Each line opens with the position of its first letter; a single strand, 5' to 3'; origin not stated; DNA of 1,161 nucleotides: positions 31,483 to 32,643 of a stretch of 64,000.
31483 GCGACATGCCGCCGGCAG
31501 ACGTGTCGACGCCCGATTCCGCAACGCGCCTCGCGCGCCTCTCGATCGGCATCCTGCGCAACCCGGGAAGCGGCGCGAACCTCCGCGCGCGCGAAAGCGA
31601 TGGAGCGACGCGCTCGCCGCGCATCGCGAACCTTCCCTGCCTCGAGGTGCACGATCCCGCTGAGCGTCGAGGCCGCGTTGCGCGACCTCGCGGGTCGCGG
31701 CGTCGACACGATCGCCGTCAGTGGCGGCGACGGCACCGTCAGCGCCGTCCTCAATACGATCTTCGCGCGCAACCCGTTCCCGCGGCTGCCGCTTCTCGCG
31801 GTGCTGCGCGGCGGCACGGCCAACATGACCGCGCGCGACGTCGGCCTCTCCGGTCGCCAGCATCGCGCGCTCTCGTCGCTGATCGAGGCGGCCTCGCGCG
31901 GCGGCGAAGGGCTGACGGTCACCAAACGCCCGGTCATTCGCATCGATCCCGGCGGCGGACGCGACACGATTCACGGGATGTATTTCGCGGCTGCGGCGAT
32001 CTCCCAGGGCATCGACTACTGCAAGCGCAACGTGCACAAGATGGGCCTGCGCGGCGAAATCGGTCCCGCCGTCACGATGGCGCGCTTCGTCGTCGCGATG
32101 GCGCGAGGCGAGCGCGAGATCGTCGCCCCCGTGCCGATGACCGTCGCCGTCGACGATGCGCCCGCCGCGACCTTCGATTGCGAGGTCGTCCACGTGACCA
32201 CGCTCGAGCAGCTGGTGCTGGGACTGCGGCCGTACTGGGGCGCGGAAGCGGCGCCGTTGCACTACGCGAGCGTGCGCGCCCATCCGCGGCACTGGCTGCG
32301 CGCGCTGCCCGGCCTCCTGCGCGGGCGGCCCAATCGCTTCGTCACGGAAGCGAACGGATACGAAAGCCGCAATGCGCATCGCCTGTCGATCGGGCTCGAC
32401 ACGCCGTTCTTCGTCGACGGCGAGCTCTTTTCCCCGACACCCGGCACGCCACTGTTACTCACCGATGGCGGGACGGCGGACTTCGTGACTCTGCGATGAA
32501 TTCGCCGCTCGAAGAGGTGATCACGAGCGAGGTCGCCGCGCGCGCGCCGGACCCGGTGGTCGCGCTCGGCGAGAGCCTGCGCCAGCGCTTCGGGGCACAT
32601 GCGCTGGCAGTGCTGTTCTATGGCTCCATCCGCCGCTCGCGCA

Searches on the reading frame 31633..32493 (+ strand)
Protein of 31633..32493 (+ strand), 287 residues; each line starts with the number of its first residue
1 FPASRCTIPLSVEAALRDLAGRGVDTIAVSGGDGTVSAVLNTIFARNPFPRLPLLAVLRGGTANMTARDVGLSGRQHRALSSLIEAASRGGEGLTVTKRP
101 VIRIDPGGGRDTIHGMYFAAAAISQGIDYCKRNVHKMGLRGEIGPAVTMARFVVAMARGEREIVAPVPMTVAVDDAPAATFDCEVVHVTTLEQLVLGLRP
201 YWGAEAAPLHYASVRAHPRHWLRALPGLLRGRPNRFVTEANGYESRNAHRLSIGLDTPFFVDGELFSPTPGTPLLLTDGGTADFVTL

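Call 48: search_protein_families(library=pfam, max_evalue=0.001, proteins=[window:31633-32493:+])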
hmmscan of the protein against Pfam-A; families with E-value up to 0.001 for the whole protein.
seq(287 aa): 1 family
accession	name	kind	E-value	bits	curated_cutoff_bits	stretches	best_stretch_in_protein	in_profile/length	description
PF00781.29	DAGK_cat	-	5.3e-12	45.9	23.6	1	10-89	42-118/125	Diacylglycerol kinase catalytic domain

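Call 79: search_protein_families(library=ncbifam, max_evalue=0.00001, proteins=[window:31633-32493:+])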
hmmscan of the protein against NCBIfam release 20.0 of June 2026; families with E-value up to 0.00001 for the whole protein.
seq(287 aa): 5 families
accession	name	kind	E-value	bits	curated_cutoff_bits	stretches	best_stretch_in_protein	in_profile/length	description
NF009602.0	PRK13054.1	equivalog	4.5e-07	29.3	284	1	21-89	54-121/301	lipid kinase YegS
NF002033.0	PRK00861.1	subfamily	1.2e-06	27.4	293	1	20-88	63-126/328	putative lipid kinase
TIGR03702.1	lip_kinase_YegS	equivalog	2.4e-06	26.9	387.45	1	20-90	49-118/295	lipid kinase YegS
TIGR00147.1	TIGR00147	subfamily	2.7e-06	26.5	118.65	1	20-81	54-113/296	YegS/Rv2252/BmrU family lipid kinase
NF009604.0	PRK13057.1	equivalog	3.7e-06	26.1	274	0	16-88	55-121/302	lipid kinase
